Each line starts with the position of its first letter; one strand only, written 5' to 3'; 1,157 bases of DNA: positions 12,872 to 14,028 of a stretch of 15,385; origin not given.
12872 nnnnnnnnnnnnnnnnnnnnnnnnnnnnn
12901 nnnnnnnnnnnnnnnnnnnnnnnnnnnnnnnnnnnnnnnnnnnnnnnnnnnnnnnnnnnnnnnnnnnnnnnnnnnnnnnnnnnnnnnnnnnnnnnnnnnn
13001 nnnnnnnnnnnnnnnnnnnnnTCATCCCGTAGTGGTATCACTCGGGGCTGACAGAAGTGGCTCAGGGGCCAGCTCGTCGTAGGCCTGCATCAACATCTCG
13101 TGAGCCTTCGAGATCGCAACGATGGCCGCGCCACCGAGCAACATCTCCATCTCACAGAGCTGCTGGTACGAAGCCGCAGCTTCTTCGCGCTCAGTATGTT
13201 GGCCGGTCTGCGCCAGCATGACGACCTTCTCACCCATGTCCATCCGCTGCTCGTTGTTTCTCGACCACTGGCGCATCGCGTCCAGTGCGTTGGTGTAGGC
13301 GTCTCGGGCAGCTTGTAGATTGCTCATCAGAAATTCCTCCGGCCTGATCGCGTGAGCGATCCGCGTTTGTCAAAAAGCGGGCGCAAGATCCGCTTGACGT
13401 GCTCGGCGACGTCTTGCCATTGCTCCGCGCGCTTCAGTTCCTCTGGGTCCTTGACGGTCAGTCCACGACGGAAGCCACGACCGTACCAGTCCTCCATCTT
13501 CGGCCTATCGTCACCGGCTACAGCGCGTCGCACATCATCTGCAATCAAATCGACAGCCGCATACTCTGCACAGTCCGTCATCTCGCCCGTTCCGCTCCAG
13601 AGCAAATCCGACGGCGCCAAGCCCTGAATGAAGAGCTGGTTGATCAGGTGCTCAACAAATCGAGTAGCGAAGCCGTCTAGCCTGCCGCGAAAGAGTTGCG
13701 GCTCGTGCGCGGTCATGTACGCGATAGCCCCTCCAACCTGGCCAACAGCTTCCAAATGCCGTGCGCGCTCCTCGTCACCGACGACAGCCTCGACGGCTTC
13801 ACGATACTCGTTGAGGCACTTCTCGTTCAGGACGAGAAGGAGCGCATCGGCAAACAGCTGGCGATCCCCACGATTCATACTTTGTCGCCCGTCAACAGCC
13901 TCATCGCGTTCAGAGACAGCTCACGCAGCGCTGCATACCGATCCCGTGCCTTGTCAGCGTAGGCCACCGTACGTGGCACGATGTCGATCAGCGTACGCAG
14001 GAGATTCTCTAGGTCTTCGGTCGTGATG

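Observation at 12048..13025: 325-aa pentapeptide-repeat protein embedded in a translationally coupled gene chain: DNA-mimic/anti-defence candidate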

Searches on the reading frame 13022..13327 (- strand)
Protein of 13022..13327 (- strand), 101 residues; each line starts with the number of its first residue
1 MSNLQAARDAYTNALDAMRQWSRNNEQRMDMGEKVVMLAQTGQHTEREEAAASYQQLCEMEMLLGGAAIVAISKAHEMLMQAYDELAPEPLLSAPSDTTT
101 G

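Call 7: search_protein_families(library=pfam, proteins=[window:13022-13327:-], max_evalue=0.01)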
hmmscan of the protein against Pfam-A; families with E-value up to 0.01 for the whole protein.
window:13022-13327:- (101 aa): 0 families

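Call 8: search_protein_families(library=phrogs, proteins=[window:13022-13327:-], max_evalue=0.001)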
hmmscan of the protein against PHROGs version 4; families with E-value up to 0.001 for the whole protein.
window:13022-13327:- (101 aa): 0 families

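Call 67: search_protein_families(library=ncbifam, proteins=[window:13022-13327:-], max_evalue=0.01)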
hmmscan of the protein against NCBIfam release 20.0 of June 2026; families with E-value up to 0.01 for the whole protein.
window:13022-13327:- (101 aa): 0 families

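Call 68: search_protein_families(library=padloc, proteins=[window:13022-13327:-], max_evalue=0.01)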
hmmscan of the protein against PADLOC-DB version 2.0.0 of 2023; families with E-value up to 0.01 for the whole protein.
window:13022-13327:- (101 aa): 0 families

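Call 70: find_homologous_proteins(query=A6, max_evalue=0.001)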
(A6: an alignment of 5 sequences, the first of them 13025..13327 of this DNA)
Query A6 (5 sequences) (101 aa, profile of the alignment): 8 proteins with E <= 0.001 among 4075 candidates.
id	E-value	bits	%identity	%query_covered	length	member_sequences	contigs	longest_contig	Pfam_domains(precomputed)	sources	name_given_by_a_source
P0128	1.0e-41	159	100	100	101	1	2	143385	-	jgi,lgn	jgi:hypothetical protein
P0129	7.9e-41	156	74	99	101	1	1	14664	-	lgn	-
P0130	7.1e-40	153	53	92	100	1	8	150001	-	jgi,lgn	jgi:hypothetical protein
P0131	8.7e-36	140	33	84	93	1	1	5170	-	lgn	-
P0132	2.4e-35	139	32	91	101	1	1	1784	-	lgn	-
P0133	4.2e-33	131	67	95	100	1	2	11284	-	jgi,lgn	jgi:hypothetical protein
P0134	1.4e-32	130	60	99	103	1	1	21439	-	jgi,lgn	-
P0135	2.5e-31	126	66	95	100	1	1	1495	-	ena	-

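Call 71: find_encoding_contigs(protein=P0133, flank=6000, max_places=2)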
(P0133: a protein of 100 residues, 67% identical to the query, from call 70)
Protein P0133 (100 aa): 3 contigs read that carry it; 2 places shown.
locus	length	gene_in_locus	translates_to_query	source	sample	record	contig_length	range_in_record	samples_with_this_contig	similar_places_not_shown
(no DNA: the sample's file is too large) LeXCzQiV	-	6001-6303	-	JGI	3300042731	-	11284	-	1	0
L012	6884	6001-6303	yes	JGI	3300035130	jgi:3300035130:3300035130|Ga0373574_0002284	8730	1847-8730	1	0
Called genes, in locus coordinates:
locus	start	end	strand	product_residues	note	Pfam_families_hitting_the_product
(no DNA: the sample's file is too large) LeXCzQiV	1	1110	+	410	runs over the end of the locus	PF13203:DUF2201_N, PF09967:DUF2201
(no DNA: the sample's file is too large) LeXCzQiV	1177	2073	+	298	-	-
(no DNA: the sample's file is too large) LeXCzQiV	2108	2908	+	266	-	-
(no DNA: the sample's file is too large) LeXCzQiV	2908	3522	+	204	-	-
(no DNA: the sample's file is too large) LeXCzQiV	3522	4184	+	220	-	-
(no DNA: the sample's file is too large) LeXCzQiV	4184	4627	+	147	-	-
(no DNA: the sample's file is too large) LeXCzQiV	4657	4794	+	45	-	-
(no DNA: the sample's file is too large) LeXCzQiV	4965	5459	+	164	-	-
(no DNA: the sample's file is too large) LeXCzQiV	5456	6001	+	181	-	-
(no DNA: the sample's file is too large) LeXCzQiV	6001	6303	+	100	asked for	-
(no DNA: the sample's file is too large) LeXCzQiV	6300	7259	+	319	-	-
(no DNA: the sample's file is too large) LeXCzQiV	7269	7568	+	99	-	-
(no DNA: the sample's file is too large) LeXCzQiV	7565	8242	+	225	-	-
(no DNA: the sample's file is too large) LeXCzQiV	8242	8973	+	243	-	-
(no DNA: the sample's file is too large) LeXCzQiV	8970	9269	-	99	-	-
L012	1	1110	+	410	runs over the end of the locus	PF13203:DUF2201_N, PF09967:DUF2201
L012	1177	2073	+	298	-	-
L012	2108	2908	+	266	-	-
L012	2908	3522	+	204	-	-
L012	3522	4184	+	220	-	-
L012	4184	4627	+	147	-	-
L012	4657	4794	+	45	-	-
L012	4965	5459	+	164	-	-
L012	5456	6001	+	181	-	-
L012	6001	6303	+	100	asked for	-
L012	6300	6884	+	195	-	?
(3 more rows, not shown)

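Call 72: find_encoding_contigs(protein=P0134, flank=6000, max_places=2)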
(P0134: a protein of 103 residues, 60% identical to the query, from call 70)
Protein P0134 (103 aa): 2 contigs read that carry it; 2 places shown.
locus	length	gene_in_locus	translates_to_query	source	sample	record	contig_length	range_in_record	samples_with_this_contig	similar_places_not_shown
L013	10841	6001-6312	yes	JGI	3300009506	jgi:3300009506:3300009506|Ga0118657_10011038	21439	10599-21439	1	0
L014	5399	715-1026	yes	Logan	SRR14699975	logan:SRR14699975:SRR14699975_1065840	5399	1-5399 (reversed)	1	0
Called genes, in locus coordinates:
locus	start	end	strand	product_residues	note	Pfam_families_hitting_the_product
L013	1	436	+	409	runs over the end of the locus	PF13203:DUF2201_N, PF09967:DUF2201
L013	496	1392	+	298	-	-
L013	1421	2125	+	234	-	-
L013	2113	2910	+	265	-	-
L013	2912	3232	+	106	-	-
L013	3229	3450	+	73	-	-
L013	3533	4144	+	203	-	-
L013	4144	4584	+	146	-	-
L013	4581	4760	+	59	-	-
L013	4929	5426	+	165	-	-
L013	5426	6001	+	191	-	-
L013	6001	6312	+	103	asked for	-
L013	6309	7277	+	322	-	-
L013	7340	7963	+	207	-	-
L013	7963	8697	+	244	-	-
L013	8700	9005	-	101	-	-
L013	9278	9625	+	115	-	PF00085:Thioredoxin, PF04756:OST3_OST6 (weak), PF14595:Thioredoxin_9 (weak), PF13098:Thioredoxin_2, PF13899:Thioredoxin_7 (faint), PF13905:Thioredoxin_8 (faint)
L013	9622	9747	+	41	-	-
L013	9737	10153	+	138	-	-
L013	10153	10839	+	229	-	?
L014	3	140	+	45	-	?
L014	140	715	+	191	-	-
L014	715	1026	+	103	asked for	-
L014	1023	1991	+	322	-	-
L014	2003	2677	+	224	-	-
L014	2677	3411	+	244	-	-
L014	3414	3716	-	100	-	-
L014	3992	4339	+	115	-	PF00085:Thioredoxin, PF04756:OST3_OST6 (weak), PF14595:Thioredoxin_9 (weak), PF13098:Thioredoxin_2, PF13899:Thioredoxin_7 (faint), PF13905:Thioredoxin_8 (faint)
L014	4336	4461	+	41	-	-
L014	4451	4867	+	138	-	-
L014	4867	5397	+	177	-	?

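Call 73: find_encoding_contigs(protein=P0135, flank=6000, max_places=2)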
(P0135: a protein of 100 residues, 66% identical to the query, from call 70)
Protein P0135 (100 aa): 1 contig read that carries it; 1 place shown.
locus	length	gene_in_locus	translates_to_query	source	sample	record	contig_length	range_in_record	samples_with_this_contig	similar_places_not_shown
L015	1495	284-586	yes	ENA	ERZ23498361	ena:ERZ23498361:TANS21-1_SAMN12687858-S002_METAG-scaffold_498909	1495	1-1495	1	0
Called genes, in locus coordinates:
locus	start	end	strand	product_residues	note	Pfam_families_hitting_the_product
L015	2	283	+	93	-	?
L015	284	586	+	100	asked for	-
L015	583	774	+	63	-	-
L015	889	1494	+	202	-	?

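Call 92: search_solved_structures(query=A6, max_evalue=10)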
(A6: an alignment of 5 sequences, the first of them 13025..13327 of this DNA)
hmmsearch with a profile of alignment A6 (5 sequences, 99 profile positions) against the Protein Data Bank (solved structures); distinct sequences matched with E-value up to 10: 1.
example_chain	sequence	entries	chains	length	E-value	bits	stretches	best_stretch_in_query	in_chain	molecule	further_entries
4epc_A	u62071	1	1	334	0.51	14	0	33-96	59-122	N-acetylmuramoyl-L-alanine amidase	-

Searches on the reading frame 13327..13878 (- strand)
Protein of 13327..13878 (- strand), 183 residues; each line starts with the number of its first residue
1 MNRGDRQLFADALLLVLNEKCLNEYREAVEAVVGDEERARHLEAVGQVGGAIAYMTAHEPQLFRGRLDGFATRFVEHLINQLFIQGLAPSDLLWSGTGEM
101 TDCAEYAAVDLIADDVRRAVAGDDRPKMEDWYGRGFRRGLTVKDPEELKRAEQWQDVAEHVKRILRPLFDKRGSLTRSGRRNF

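Call 7: search_protein_families(library=pfam, proteins=[window:13327-13878:-], max_evalue=0.01)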
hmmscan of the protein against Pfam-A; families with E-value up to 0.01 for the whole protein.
window:13327-13878:- (183 aa): 0 families

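Call 8: search_protein_families(library=phrogs, proteins=[window:13327-13878:-], max_evalue=0.001)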
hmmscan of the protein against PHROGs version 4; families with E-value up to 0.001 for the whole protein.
window:13327-13878:- (183 aa): 0 families

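Call 67: search_protein_families(library=ncbifam, proteins=[window:13327-13878:-], max_evalue=0.01)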
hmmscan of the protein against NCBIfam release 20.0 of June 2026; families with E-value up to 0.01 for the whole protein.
window:13327-13878:- (183 aa): 0 families

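Call 68: search_protein_families(library=padloc, proteins=[window:13327-13878:-], max_evalue=0.01)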
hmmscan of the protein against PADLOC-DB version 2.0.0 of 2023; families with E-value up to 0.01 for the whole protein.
window:13327-13878:- (183 aa): 0 families

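Call 95: find_related_loci(query=window:13330-13878:-, collection=viral_contigs, flank=6000)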
Query window:13330-13878:- (183 aa) in viral_contigs; peptide patterns used: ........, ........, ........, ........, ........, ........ (x = any residue, [..] = any of these).
4 stretches matched a pattern, but none encodes a relative of the query by tblastn (E <= 1e-3).
